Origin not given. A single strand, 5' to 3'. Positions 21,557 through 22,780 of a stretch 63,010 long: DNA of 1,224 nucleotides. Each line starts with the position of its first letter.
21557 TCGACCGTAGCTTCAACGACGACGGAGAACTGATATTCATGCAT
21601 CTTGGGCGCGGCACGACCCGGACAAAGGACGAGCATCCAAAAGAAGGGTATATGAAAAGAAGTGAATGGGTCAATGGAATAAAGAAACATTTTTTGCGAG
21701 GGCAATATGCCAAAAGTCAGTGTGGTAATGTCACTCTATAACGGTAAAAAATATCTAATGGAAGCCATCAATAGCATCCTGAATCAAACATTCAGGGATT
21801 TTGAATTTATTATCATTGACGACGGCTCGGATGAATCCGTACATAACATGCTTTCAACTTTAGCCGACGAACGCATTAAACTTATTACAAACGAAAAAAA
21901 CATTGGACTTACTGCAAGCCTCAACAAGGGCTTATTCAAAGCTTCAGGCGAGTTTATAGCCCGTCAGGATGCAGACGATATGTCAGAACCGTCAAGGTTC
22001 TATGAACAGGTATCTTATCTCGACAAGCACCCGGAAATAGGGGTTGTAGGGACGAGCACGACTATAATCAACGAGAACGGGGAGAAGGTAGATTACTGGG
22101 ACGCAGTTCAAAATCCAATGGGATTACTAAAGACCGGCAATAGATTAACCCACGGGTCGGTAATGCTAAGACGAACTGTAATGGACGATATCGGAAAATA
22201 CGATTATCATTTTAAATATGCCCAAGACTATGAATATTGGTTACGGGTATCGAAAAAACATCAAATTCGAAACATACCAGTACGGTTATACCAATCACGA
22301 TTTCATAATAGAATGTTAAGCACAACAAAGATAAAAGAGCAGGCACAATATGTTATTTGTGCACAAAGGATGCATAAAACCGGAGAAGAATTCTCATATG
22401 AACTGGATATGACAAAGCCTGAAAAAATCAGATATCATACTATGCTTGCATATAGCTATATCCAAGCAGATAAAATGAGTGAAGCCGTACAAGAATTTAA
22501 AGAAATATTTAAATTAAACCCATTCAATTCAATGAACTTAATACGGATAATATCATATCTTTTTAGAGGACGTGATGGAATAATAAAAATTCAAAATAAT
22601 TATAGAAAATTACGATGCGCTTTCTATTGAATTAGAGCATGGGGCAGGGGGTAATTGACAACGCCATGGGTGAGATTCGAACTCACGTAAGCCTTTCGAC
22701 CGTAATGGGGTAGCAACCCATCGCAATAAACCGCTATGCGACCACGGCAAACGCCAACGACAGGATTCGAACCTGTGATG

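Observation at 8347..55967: Eight near-identical copies of a ~33-nt promoter-like cassette marking the head of gene strings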

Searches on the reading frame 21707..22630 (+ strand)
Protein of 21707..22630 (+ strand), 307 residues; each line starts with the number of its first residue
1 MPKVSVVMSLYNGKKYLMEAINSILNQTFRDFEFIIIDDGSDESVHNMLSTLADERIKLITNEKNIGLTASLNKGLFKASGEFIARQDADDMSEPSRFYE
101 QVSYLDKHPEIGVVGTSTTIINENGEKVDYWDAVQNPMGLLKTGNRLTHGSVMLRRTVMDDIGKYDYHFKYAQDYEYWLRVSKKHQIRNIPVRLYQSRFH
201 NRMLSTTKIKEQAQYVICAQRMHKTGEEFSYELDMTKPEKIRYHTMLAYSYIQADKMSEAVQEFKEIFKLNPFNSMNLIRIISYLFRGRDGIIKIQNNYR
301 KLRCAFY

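Call 59: search_protein_families(library=pfam, proteins=[window:21707-22630:+], max_evalue=0.01)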
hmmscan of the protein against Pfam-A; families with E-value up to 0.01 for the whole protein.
window:21707-22630:+ (307 aa): 4 families
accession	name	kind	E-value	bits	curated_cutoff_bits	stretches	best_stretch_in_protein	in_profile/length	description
PF00535.33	Glycos_transf_2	-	1.4e-30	106.8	23.3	1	5-147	1-144/168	Glycosyl transferase family 2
PF13641.12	Glyco_tranf_2_3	-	2e-14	54.6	27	1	2-183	1-196/230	Glycosyltransferase like family 2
PF10111.15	Glyco_tranf_2_2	-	5.2e-14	52.8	27.3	1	5-197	1-217/276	Glycosyltransferase like family 2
PF13181.12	TPR_8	-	0.0037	17.8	25.7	0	242-273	2-33/34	Tetratricopeptide repeat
